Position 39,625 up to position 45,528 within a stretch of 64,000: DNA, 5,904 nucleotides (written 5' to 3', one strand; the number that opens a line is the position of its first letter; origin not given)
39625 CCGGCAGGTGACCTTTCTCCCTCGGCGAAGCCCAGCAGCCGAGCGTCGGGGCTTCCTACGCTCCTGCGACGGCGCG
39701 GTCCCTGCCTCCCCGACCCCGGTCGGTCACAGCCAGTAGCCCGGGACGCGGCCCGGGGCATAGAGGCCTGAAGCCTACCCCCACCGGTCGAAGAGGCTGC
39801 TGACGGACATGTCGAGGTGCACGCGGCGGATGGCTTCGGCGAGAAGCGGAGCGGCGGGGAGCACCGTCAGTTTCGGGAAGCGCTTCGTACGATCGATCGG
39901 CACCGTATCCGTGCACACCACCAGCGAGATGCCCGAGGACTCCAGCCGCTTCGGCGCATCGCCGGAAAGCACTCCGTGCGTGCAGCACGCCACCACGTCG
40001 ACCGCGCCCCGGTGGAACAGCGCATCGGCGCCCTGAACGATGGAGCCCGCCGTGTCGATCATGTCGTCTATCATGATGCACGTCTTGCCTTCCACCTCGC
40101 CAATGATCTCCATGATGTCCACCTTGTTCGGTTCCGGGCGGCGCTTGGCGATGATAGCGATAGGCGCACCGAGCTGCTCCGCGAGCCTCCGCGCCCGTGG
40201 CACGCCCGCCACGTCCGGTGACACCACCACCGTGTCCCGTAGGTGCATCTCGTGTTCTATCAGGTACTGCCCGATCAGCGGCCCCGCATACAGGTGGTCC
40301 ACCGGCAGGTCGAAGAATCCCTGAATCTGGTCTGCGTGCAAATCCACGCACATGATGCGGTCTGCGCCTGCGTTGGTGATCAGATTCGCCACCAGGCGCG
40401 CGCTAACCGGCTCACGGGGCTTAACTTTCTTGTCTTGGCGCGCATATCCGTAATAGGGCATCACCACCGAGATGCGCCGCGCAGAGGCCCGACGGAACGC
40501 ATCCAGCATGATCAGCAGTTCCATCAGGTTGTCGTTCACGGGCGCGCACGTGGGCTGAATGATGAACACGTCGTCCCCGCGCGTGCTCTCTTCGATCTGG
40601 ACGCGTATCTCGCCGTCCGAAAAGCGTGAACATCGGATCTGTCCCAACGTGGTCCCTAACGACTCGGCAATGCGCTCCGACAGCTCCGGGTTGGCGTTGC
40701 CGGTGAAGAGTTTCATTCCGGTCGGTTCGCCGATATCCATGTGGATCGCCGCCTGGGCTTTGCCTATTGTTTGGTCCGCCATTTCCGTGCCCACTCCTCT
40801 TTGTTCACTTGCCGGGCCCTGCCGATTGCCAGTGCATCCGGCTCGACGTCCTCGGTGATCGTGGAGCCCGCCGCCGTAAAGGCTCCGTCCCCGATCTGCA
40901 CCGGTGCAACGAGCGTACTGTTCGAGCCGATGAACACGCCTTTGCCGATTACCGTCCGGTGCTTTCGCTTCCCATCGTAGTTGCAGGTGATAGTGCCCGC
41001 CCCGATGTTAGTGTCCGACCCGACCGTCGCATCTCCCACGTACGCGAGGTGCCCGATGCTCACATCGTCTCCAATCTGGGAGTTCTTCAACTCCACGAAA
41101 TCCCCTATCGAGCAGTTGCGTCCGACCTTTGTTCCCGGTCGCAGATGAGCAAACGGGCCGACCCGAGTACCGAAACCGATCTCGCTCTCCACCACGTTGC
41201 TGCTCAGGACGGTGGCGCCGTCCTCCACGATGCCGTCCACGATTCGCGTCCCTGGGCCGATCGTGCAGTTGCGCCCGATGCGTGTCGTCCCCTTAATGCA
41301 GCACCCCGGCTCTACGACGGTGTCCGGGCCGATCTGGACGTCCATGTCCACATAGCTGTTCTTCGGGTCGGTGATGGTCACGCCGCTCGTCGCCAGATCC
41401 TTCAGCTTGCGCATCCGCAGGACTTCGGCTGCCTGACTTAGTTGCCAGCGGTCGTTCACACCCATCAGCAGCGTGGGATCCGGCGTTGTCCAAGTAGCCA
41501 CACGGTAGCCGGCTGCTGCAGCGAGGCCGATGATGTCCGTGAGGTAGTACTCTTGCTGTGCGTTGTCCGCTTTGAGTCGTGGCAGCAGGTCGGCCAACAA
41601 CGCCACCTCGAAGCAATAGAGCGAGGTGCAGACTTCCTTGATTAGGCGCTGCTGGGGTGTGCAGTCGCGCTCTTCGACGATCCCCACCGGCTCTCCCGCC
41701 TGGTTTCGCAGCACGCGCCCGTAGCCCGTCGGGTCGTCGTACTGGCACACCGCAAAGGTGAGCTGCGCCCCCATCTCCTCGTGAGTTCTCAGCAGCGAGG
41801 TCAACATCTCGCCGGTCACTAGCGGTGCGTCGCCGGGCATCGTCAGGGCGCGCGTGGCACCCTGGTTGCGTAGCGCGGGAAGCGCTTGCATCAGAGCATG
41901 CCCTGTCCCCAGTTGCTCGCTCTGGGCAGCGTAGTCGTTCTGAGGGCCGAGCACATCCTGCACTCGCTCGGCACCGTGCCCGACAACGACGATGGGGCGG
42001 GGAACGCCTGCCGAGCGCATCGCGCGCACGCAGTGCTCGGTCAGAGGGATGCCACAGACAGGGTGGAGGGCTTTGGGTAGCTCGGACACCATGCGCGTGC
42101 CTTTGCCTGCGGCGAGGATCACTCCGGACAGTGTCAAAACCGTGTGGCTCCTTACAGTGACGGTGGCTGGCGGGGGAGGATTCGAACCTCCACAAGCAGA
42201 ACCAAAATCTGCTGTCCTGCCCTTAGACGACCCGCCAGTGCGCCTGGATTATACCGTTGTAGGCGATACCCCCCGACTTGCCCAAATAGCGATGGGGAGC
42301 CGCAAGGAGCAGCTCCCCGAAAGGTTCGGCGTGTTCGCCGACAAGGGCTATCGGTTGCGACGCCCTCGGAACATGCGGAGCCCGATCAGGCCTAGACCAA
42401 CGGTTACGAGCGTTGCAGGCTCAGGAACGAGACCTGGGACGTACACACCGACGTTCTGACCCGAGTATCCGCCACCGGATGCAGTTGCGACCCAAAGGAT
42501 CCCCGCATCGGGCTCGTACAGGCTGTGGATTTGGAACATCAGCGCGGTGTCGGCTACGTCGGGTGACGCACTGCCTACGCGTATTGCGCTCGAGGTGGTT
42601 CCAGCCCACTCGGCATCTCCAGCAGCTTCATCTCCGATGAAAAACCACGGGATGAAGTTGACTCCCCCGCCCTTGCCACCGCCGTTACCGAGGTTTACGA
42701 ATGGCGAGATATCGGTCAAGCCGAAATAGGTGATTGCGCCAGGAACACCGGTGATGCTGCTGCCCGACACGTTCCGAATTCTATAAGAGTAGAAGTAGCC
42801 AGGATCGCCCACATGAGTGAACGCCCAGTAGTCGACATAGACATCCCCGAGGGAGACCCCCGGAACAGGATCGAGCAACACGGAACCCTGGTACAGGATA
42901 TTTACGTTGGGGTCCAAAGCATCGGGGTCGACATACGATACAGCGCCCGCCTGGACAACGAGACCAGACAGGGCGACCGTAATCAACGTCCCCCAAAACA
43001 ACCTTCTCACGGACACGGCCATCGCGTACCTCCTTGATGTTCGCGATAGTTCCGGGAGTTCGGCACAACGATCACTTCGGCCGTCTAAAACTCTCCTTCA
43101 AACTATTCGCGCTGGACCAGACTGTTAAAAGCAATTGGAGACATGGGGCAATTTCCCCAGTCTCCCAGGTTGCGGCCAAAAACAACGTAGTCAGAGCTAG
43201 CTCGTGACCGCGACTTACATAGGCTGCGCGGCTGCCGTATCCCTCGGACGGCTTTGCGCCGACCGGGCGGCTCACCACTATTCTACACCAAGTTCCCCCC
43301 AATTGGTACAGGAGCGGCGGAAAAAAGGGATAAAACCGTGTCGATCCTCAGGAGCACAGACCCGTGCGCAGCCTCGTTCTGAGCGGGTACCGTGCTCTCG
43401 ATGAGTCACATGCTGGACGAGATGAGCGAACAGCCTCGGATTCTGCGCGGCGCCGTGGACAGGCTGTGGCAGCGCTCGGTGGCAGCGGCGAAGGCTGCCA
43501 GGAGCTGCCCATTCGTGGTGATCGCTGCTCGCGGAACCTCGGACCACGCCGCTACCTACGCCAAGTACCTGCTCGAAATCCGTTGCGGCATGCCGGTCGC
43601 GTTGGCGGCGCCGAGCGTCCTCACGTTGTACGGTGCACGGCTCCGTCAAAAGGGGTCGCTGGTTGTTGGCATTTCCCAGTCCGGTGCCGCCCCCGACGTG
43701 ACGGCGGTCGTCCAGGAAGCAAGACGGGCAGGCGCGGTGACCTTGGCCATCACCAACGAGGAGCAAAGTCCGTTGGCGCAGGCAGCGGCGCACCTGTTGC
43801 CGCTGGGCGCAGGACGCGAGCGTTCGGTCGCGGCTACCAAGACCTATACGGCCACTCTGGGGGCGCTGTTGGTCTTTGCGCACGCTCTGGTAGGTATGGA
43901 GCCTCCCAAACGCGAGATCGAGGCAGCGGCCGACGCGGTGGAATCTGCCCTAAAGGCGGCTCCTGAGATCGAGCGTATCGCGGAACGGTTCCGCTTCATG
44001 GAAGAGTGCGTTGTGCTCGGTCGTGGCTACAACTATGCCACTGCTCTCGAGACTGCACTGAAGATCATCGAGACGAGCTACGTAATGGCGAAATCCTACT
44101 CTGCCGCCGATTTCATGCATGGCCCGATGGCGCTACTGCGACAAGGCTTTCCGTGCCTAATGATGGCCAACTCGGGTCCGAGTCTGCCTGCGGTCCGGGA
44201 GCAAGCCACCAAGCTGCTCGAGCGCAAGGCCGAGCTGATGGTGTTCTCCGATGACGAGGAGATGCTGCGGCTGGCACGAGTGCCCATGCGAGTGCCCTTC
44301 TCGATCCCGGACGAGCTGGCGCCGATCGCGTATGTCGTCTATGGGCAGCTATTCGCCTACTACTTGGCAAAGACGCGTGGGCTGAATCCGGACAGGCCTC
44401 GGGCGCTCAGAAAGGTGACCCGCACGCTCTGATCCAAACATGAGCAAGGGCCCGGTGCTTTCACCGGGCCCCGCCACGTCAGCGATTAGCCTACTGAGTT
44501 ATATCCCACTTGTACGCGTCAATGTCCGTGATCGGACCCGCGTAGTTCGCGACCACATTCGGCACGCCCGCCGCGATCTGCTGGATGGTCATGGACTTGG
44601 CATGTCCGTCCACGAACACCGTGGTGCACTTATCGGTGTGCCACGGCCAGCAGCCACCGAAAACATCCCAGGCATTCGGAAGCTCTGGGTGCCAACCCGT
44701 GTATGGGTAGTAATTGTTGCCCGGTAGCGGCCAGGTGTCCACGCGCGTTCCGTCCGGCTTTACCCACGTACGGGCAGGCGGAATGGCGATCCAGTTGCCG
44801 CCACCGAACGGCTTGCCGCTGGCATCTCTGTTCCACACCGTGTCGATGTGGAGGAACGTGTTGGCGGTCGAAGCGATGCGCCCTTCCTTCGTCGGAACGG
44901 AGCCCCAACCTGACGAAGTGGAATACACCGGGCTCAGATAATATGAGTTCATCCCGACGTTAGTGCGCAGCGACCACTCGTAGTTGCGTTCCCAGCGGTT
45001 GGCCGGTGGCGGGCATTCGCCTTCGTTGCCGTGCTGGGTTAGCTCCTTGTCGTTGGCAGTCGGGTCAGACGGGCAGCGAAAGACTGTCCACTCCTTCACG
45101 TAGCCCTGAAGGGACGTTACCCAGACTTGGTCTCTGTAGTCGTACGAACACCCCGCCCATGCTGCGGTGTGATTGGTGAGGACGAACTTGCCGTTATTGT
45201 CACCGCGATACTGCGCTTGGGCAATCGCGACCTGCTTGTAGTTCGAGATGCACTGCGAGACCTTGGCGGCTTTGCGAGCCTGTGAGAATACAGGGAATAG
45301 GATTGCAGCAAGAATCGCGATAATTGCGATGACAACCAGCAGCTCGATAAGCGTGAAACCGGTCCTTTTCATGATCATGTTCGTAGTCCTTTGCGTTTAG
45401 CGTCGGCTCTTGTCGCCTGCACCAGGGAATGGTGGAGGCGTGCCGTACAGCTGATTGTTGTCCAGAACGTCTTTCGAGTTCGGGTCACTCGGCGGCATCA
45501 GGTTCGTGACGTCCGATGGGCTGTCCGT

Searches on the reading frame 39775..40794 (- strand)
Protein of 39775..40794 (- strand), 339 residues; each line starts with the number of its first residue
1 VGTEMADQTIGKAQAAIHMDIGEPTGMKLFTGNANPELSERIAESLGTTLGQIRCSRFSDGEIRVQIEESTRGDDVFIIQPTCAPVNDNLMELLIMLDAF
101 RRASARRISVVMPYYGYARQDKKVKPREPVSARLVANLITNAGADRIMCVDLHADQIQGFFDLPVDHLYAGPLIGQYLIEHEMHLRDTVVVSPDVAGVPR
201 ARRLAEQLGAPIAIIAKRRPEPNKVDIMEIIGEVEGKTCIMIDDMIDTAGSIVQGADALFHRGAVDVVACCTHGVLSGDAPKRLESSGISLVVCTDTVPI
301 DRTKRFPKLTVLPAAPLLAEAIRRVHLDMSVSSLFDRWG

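Call 91: search_protein_families(library=pfam, proteins=[window:39775-40794:-], max_evalue=0.0001)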
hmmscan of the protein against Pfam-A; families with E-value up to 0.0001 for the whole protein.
window:39775-40794:- (339 aa): 3 families
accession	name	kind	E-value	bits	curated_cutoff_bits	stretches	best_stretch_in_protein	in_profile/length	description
PF13793.12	Pribosyltran_N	-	2.9e-55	185.6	25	1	27-143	1-117/117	N-terminal domain of ribose phosphate pyrophosphokinase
PF14572.12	Pribosyl_synth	-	8.7e-28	98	27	1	227-335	74-183/184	Phosphoribosyl synthetase-associated domain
PF00156.33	Pribosyltran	-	1.9e-13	50.5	26.3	1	185-282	28-133/158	Phosphoribosyl transferase domain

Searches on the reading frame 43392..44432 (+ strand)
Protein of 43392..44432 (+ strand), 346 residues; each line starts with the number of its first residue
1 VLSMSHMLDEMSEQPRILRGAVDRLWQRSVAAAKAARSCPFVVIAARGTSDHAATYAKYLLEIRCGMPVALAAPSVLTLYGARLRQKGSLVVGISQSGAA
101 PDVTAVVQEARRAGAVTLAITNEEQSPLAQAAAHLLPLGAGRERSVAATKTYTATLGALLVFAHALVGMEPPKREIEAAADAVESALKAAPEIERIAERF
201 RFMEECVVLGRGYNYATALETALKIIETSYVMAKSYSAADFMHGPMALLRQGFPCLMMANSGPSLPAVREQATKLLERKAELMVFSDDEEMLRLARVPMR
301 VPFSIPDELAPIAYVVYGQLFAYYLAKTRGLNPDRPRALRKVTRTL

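Call 91: search_protein_families(library=pfam, proteins=[window:43392-44432:+], max_evalue=0.0001)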
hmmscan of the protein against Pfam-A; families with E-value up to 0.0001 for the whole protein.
window:43392-44432:+ (346 aa): 1 family
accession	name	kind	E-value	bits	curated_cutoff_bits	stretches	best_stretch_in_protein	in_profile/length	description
PF01380.27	SIS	-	1e-32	113.1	25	2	42-165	8-131/131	SIS domain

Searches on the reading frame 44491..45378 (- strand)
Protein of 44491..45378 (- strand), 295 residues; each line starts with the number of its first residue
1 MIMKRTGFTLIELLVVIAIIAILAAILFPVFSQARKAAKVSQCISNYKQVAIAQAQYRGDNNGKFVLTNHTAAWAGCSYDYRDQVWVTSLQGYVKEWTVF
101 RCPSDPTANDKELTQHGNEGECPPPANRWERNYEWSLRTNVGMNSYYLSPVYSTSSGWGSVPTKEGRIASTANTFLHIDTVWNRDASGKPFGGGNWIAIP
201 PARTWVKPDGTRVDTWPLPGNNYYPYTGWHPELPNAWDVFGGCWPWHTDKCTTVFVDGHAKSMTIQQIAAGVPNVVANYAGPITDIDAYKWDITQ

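Call 91: search_protein_families(library=pfam, proteins=[window:44491-45378:-], max_evalue=0.0001)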
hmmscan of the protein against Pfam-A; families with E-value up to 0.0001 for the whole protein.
window:44491-45378:- (295 aa): 1 family
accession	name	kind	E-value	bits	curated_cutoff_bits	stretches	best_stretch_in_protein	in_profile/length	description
PF07963.17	N_methyl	-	5e-08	32.6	21.2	1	3-28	2-27/27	Prokaryotic N-terminal methylation motif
